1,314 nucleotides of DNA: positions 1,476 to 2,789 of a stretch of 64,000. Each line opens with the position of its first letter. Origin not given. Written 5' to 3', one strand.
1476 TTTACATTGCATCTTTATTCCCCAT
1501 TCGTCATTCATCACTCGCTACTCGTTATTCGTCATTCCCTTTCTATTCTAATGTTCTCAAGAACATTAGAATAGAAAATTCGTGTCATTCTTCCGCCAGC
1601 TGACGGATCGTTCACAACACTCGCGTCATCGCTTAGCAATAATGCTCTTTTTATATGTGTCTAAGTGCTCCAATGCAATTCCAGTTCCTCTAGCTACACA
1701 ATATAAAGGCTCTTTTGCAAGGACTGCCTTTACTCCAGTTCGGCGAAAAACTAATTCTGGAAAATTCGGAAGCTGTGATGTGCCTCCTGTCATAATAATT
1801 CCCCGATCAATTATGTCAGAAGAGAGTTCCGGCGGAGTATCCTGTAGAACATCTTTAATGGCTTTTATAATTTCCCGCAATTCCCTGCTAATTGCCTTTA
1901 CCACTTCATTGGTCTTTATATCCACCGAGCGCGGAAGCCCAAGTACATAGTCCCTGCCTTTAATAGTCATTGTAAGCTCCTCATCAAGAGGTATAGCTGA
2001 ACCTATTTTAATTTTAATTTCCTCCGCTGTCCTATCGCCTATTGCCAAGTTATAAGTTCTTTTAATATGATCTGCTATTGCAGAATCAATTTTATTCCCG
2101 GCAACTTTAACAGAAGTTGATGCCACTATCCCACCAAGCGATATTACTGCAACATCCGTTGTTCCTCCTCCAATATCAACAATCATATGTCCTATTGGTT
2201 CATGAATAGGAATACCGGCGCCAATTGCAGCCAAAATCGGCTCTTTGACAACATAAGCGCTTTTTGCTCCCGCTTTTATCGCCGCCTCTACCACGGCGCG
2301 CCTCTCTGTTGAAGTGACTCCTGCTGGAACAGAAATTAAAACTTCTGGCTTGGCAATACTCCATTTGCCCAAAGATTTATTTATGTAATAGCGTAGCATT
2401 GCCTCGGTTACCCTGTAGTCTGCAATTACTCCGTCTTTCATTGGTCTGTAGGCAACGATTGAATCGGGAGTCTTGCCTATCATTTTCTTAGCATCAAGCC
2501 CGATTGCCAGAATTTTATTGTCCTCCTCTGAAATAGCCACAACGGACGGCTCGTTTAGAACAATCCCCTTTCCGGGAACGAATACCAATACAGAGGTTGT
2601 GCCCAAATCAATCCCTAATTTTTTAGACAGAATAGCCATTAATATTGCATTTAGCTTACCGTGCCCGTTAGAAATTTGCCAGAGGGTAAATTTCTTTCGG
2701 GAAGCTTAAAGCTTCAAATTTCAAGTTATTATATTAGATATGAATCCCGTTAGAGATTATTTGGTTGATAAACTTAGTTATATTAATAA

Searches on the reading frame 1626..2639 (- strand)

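Call 48: search_protein_families(library=pfam, max_evalue=0.01, proteins=[window:1626-2639:-])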
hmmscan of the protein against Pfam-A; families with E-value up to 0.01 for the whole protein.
window:1626-2639:- (337 aa): 8 families
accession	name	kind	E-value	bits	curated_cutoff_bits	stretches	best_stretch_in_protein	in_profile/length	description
PF06723.19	MreB_Mbl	-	1.2e-133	445.5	27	1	6-330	2-326/327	MreB/Mbl protein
PF00012.26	HSP70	-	1.9e-14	53.2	20.6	1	99-321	135-370/599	Hsp70 protein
PF14450.12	FtsA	-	1.4e-13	51.8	31.8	1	153-316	2-125/127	Cell division protein FtsA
PF00022.25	Actin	-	2.2e-13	50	27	1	31-194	31-189/410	Actin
PF25216.1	Volactin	-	3.7e-08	33.7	35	1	33-322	48-320/321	Volactin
PF21522.3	MreB-like_C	-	0.00045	21.2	27.8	0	153-207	1-59/123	Archaeal actin homologue MreB-like, C-terminal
PF08841.16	DDR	-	0.0018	17.8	24.6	1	133-209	117-188/328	Diol dehydratase reactivase ATPase-like domain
PF11104.14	PilM_2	-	0.0046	16.4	27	0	281-309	278-306/340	Type IV pilus assembly protein PilM;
